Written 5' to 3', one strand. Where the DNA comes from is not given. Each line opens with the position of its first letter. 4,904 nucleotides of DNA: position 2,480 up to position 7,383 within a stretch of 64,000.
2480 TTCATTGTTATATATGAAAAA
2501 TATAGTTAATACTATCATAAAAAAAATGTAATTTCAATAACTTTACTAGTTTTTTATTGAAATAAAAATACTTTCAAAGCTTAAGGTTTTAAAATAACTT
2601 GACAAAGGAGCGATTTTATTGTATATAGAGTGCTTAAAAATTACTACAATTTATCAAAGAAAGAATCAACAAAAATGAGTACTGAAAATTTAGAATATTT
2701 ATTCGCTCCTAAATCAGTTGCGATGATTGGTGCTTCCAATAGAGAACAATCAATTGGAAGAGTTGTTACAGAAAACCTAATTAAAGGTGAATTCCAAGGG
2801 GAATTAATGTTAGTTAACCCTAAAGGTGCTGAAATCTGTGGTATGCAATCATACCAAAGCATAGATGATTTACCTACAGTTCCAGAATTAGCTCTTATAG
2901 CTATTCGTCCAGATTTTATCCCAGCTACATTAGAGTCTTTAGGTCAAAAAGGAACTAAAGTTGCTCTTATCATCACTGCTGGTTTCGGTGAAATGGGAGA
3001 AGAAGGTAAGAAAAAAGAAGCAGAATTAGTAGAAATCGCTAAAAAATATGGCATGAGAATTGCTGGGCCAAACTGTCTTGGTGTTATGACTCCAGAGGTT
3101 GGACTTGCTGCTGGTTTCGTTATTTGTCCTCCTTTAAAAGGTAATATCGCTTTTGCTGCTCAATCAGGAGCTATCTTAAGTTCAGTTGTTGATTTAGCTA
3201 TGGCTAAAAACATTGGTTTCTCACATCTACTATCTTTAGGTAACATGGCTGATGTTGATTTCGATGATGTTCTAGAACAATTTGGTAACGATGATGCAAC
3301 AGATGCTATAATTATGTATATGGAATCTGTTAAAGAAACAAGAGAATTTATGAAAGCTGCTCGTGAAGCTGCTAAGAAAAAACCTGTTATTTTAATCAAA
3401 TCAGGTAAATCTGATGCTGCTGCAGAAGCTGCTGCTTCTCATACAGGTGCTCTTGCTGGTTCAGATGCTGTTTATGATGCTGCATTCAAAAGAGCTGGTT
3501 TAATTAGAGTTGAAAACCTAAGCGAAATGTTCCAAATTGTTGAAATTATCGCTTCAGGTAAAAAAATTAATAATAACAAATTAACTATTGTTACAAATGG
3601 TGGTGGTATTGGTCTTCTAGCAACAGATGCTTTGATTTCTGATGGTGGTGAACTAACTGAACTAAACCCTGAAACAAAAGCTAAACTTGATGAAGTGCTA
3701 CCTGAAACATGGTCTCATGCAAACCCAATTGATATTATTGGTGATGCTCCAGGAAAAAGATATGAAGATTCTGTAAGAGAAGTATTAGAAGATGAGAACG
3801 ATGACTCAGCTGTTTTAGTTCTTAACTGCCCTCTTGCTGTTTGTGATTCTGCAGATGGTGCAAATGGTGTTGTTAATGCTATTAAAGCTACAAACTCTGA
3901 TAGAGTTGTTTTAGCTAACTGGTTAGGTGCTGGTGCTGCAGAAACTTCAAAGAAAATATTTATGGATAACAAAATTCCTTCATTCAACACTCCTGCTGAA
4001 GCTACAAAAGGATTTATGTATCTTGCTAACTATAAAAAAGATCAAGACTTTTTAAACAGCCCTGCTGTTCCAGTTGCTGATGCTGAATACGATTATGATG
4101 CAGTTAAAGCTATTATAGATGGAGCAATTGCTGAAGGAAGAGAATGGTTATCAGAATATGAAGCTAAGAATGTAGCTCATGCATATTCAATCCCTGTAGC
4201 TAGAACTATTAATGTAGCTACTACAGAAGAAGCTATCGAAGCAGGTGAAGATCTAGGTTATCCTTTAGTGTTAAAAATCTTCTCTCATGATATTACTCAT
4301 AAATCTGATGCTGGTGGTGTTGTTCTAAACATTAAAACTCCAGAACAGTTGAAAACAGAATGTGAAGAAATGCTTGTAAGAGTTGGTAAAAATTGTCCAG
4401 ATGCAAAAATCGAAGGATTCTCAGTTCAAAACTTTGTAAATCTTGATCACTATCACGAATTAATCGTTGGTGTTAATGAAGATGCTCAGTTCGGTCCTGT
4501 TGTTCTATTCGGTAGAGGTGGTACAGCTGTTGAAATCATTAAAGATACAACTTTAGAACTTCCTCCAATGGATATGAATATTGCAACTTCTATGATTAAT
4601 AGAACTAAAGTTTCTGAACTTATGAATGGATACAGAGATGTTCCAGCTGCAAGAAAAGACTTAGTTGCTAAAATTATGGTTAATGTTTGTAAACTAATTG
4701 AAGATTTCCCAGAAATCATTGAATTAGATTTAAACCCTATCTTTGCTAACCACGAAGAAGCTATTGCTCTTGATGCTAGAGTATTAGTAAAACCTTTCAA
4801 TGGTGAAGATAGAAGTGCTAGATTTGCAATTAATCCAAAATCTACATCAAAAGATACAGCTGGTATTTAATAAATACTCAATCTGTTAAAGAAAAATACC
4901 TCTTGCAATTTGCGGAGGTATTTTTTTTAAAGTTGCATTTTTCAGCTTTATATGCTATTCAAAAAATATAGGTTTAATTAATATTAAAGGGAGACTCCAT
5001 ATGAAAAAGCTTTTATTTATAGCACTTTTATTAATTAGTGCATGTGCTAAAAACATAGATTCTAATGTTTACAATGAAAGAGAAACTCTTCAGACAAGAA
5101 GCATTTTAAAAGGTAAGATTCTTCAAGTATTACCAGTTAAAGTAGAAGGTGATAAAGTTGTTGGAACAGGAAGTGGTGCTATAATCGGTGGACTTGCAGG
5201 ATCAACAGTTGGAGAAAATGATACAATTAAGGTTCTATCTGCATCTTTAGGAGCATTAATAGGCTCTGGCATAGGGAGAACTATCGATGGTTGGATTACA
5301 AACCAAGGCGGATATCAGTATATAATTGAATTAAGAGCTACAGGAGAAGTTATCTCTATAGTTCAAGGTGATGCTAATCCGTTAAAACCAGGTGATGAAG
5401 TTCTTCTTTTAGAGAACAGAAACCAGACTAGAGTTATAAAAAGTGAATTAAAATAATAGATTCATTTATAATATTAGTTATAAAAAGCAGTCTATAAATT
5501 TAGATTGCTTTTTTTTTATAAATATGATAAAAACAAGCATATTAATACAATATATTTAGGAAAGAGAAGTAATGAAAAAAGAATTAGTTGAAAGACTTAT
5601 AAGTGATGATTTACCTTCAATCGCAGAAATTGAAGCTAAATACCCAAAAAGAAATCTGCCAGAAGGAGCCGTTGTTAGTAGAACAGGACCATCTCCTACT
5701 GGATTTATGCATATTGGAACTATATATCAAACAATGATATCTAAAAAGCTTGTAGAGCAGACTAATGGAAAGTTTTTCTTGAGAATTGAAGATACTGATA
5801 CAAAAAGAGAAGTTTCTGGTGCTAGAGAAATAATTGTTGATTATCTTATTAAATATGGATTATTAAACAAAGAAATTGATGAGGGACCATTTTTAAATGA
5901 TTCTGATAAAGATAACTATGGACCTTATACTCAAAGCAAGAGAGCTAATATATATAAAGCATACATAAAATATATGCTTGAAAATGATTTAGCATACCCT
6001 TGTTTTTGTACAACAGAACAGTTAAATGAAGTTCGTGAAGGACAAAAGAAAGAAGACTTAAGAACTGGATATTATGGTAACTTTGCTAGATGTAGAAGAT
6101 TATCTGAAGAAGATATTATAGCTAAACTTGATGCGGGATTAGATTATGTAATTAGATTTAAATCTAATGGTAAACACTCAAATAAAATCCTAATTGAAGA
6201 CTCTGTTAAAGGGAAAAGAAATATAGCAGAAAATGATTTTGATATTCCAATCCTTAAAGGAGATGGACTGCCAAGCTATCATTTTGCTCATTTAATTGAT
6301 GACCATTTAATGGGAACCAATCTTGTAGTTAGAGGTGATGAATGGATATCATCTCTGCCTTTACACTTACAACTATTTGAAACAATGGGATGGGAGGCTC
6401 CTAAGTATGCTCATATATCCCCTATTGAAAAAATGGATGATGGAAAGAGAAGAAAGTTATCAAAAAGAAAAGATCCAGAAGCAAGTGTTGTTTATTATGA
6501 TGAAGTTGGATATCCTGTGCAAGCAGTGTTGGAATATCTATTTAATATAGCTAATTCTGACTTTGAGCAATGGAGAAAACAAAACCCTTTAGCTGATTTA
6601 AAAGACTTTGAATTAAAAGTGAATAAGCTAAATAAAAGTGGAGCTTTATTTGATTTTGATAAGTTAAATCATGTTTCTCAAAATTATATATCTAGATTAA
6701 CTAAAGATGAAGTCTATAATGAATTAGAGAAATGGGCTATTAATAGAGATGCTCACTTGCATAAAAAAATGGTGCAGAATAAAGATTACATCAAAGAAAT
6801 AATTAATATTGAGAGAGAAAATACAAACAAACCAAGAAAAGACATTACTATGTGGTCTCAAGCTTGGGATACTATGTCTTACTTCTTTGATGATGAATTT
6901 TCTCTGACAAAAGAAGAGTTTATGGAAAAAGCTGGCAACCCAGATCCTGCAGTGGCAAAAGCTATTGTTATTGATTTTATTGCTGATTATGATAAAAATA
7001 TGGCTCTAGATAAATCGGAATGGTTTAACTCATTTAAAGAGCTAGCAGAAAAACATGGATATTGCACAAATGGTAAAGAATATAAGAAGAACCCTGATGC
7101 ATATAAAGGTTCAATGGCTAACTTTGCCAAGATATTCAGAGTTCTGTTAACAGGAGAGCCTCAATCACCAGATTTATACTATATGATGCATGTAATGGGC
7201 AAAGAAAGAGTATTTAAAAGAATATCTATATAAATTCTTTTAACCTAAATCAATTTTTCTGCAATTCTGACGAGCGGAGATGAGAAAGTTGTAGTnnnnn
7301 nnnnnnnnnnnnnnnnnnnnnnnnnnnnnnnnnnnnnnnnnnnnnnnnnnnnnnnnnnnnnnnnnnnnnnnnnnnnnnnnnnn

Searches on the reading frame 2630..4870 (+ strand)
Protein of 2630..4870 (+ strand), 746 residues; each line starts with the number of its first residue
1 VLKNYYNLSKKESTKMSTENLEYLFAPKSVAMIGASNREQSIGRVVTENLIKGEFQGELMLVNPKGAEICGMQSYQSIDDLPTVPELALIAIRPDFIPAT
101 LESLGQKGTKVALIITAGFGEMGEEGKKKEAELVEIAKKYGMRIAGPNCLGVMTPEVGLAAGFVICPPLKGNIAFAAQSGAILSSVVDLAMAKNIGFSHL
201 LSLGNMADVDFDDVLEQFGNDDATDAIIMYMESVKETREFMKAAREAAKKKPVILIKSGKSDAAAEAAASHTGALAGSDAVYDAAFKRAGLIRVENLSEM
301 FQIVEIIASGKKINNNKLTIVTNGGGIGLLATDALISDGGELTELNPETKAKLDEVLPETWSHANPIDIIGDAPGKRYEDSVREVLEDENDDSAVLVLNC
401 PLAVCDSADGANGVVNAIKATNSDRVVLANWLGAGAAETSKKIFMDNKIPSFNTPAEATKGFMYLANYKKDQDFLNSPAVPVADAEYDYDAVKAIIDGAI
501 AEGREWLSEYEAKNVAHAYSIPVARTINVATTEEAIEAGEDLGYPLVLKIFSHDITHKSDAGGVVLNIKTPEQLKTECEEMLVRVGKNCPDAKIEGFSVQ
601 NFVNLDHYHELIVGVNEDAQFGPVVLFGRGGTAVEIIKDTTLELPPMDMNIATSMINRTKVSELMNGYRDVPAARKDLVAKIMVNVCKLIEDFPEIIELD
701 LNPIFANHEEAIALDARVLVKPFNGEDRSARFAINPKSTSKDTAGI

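Call 45: search_protein_families(library=ncbifam, proteins=[window:2630-4870:+], max_evalue=1e-10)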
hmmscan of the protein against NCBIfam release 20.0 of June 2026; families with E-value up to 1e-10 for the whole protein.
window:2630-4870:+ (746 aa): 8 families
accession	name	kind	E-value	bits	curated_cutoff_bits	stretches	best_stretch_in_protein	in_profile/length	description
NF045493.1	HydDutCoALig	equivalog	2.6e-154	515.5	1300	1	23-708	5-684/698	4-hydroxybutyrate--CoA ligase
TIGR02717.1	AcCoA-syn-alpha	equivalog_domain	4.9e-153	510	567.15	1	21-468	1-446/447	acetate--CoA ligase alpha subunit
NF045494.1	AcCoALig_Archglob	equivalog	1.9e-137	459.5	1200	2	11-470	208-664/665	acetate--CoA ligase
NF045492.1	HydPropCoALig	equivalog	2.4e-112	376.6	1300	2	14-393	241-624/700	3-hydroxypropionate--CoA ligase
TIGR01019.1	sucCoAalpha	subfamily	1.6e-13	50.7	353.2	1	128-304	101-282/286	succinate--CoA ligase subunit alpha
NF001913.0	PRK00696.1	equivalog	4.1e-13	49.1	370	0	507-720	3-218/388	ADP-forming succinate--CoA ligase subunit beta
NF004230.0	PRK05678.1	equivalog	8.5e-13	48.1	336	1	71-305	50-285/291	succinate--CoA ligase subunit alpha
TIGR01016.1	sucCoAbeta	subfamily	4.7e-11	42.2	375.55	0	507-719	3-217/386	succinate-CoA ligase subunit beta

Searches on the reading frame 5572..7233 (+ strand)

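Call 45: search_protein_families(library=ncbifam, proteins=[window:5572-7233:+], max_evalue=1e-10)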
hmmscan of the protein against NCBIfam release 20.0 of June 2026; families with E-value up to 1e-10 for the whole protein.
window:5572-7233:+ (553 aa): 8 families
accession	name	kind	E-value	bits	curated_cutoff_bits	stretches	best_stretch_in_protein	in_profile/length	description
TIGR00464.1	gltX_bact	equivalog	4.7e-89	299.4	289.95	1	34-552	2-464/470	glutamate--tRNA ligase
NF004315.1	PRK05710.1-4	equivalog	4.6e-38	131.2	250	1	37-302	2-254/274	tRNA glutamyl-Q(34) synthetase GluQRS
TIGR03838.1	queuosine_YadB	equivalog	2.2e-37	128.9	276.7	1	35-302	2-236/272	tRNA glutamyl-Q(34) synthetase GluQRS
NF004314.0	PRK05710.1-3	equivalog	3.5e-35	121.8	256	1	34-329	7-264/297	tRNA glutamyl-Q(34) synthetase GluQRS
NF004313.0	PRK05710.1-2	equivalog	1.9e-26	93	380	1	35-302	6-248/299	tRNA glutamyl-Q(34) synthetase GluQRS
NF003169.0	PRK04156.1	equivalog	4.7e-26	91.6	516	1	27-282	95-329/567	glutamate--tRNA ligase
NF004312.0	PRK05710.1-1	equivalog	2.6e-25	89.4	453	1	33-301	13-242/306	tRNA glutamyl-Q(34) synthetase GluQRS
TIGR00463.1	gltX_arch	equivalog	1.5e-22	79.8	401.75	1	31-290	91-326/560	glutamate--tRNA ligase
